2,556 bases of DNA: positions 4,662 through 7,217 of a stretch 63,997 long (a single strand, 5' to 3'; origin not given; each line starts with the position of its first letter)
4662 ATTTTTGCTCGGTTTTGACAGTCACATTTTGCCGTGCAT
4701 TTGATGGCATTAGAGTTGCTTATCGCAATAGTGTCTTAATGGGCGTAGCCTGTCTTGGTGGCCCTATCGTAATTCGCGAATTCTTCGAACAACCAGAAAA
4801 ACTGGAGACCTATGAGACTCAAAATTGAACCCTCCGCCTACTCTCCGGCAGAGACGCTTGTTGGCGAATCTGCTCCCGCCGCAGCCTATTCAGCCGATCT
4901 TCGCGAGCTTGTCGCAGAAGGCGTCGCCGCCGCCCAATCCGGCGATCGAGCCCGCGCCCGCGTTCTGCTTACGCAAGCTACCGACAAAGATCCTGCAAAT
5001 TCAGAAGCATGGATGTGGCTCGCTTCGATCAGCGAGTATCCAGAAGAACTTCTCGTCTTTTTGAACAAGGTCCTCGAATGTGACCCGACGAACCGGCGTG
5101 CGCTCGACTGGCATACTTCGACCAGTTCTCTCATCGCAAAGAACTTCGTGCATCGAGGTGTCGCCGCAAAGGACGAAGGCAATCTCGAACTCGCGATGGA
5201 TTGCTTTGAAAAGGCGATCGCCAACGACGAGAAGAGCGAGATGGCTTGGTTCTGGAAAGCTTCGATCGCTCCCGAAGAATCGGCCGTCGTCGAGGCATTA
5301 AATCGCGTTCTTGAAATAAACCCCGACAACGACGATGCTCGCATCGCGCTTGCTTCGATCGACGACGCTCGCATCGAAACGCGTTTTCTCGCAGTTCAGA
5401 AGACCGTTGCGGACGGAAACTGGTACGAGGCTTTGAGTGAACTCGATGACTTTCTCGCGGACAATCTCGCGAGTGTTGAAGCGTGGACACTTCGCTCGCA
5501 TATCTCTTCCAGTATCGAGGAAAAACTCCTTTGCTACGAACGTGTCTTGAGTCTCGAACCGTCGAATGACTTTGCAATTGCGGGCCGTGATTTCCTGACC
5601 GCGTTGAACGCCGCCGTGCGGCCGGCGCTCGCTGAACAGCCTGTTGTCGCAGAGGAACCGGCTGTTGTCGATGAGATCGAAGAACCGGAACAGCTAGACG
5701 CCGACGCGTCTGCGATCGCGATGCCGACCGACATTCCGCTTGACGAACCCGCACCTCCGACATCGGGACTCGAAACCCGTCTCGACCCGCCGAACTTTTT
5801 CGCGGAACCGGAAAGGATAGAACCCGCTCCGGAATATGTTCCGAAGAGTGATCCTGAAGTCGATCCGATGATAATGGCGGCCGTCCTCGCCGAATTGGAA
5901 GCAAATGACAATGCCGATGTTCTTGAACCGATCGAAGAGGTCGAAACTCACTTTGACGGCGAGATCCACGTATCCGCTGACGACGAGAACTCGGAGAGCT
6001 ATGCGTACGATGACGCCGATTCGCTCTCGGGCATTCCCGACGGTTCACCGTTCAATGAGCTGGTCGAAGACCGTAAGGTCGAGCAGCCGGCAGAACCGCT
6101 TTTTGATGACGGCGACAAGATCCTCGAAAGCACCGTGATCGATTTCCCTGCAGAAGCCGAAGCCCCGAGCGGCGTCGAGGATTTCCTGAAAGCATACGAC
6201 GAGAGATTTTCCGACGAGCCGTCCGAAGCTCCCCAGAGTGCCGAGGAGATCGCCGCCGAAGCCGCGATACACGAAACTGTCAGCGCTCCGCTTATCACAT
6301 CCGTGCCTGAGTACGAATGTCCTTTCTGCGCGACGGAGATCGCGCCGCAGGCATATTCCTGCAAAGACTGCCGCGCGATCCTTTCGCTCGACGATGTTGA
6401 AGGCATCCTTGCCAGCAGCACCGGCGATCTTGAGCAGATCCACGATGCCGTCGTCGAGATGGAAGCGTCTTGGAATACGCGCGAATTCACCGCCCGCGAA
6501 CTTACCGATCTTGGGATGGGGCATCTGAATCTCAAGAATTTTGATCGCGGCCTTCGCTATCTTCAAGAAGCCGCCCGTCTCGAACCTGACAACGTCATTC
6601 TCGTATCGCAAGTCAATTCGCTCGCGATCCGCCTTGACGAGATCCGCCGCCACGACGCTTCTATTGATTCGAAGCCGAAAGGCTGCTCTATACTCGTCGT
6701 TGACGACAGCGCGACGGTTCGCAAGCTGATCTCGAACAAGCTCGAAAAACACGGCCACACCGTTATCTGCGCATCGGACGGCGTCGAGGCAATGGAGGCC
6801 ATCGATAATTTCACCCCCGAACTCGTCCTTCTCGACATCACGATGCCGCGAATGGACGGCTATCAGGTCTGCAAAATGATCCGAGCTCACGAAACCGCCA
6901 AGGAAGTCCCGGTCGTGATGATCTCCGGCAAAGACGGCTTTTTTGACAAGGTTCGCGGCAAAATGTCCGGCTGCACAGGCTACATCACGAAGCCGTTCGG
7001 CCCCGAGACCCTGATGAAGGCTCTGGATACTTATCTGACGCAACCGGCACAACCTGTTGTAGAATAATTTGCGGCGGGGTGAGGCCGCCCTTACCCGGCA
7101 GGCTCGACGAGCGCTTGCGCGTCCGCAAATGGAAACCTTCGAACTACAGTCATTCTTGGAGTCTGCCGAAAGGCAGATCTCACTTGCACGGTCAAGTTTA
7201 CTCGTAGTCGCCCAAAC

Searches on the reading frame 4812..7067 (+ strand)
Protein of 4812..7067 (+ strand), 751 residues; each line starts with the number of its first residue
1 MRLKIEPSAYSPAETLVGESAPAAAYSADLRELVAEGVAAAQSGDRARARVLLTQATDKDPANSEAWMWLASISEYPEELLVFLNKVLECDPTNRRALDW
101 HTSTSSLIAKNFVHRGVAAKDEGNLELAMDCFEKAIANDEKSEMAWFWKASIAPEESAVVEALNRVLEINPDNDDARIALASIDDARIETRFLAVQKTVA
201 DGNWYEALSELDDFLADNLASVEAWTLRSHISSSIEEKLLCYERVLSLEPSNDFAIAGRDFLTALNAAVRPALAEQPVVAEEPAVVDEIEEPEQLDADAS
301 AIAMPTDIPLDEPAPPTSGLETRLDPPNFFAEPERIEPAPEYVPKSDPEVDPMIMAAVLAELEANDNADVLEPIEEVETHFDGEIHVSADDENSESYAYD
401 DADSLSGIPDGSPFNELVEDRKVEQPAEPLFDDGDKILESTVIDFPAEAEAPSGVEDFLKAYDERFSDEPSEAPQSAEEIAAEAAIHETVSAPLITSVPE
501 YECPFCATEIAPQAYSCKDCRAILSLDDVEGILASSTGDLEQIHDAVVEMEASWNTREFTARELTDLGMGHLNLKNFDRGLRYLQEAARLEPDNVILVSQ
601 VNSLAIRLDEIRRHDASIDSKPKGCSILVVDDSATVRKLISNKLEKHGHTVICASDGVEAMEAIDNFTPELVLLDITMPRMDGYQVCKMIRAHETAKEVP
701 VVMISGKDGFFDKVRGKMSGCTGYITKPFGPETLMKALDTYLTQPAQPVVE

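Call 88: list_cluster_members(proteins=[window:4812-7067:+, window:12128-14536:-, window:45167-47404:-, window:37179-38246:-])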
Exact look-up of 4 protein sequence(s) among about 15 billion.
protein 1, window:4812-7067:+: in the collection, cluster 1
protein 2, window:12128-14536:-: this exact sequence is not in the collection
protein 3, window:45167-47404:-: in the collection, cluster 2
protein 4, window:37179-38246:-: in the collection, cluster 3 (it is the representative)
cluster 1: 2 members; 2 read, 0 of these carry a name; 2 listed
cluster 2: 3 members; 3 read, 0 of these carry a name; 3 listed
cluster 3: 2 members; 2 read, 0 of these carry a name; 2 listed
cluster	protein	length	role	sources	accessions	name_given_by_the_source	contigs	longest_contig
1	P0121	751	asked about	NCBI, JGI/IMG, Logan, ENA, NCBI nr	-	-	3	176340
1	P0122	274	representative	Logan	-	-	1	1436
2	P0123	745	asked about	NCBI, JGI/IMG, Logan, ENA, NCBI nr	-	-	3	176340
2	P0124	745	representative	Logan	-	-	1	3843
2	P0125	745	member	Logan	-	-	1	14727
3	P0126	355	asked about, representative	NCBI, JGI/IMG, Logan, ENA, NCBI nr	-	-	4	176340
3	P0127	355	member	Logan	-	-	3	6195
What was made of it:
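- Tried and rejected: The exact cluster look-up returned no names for the window's own proteins, so the host could not be named directly (call 88).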
